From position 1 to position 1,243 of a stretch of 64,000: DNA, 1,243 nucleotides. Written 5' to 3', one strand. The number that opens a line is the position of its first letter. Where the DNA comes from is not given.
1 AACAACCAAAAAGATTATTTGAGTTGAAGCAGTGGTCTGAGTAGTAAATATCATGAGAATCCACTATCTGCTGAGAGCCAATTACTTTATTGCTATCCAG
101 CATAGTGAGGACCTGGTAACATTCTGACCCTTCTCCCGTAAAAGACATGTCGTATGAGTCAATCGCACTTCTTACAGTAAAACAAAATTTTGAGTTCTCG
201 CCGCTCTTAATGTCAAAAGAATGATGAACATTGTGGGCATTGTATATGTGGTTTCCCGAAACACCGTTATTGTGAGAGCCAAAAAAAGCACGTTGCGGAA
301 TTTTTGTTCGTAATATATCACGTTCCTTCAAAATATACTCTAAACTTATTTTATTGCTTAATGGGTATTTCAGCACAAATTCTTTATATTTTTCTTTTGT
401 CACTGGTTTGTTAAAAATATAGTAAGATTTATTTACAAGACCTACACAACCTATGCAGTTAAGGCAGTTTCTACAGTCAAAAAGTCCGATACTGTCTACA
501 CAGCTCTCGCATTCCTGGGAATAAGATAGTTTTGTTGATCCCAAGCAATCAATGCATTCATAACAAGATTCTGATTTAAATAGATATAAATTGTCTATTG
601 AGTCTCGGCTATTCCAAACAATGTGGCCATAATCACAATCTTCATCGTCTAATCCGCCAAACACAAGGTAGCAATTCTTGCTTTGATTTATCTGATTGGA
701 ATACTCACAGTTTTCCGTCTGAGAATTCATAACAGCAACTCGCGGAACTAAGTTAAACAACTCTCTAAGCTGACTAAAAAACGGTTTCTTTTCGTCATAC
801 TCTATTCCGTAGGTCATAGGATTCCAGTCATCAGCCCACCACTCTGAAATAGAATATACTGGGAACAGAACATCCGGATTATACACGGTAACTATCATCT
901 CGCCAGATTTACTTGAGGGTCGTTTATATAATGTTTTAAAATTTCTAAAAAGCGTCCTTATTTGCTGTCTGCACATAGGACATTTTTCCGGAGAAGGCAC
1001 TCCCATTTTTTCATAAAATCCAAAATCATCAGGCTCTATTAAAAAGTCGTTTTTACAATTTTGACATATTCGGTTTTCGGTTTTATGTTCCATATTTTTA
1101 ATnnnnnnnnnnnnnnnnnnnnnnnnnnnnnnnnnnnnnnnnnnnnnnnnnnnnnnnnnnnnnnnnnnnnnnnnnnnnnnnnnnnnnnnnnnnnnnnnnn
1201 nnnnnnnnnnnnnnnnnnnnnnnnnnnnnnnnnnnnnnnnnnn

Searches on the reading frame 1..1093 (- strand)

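Call 6: search_protein_families(library=pfam, proteins=[window:1-1093:-], max_evalue=10)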
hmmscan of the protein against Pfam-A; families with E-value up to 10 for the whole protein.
window:1-1093:- (364 aa): 2 families
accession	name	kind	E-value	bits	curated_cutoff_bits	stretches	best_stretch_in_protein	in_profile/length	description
PF13451.12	zf_Tbcl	-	0.0025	18.2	24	1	8-44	5-42/48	Probable treble clef domain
PF21610.2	FlgA_N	-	0.073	13.4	27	1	250-275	39-63/70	Flagellar protein FlgA, N-terminal domain-like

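Call 7: search_protein_families(library=ncbifam, proteins=[window:1-1093:-], max_evalue=10)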
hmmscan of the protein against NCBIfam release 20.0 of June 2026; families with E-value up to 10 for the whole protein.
window:1-1093:- (364 aa): 0 families
